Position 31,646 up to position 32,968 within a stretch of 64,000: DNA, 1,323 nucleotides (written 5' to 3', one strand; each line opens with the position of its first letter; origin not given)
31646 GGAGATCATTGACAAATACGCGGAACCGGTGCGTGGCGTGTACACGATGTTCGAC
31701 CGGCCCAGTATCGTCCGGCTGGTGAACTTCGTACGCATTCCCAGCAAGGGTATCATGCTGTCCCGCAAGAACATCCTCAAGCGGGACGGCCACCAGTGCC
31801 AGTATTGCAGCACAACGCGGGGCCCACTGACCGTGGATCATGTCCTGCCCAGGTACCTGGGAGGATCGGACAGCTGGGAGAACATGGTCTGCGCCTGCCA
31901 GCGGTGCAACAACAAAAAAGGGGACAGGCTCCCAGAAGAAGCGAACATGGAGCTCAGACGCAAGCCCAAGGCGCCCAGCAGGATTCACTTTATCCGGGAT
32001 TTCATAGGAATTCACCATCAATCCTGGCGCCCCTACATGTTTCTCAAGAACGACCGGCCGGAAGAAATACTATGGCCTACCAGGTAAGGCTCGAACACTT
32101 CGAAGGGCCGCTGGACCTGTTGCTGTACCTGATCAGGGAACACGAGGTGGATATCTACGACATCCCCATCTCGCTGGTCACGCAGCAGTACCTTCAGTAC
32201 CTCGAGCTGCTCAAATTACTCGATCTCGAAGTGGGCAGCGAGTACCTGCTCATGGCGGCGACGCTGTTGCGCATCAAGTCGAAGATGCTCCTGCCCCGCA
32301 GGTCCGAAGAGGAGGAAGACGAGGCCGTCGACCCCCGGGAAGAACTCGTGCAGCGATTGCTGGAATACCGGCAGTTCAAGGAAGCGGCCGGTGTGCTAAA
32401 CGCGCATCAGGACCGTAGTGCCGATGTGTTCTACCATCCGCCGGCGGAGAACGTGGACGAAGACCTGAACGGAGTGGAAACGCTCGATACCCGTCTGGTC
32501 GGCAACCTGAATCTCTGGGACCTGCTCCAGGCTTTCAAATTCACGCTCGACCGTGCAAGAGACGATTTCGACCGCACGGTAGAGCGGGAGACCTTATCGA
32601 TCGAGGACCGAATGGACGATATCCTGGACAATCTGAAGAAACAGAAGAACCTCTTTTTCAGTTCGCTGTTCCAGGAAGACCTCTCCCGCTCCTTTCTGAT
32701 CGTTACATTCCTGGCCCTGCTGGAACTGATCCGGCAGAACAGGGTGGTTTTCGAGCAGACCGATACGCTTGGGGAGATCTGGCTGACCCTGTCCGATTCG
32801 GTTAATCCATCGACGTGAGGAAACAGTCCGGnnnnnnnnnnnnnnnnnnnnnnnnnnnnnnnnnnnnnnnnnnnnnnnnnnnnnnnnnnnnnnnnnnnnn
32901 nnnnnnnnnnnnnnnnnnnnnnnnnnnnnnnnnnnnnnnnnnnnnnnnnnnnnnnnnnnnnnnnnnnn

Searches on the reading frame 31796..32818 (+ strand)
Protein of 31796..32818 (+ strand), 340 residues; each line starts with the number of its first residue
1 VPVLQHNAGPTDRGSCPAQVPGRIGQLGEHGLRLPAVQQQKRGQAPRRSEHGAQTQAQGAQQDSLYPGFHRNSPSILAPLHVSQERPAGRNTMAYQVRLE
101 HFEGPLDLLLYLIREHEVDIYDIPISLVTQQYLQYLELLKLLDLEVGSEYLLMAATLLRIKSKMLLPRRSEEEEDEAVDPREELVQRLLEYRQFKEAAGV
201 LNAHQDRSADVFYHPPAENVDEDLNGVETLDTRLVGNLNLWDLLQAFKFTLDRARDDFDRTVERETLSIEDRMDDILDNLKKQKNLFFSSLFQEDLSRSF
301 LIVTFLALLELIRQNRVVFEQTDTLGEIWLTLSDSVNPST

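Call 36: search_protein_families(library=pfam, proteins=[window:31796-32818:+], max_evalue=0.00001)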
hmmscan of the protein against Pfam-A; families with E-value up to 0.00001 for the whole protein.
window:31796-32818:+ (340 aa): 1 family
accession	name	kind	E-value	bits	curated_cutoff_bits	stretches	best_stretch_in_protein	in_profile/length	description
PF02616.19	SMC_ScpA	-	1.5e-39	136.8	24.6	1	112-332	1-231/232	Segregation and condensation protein ScpA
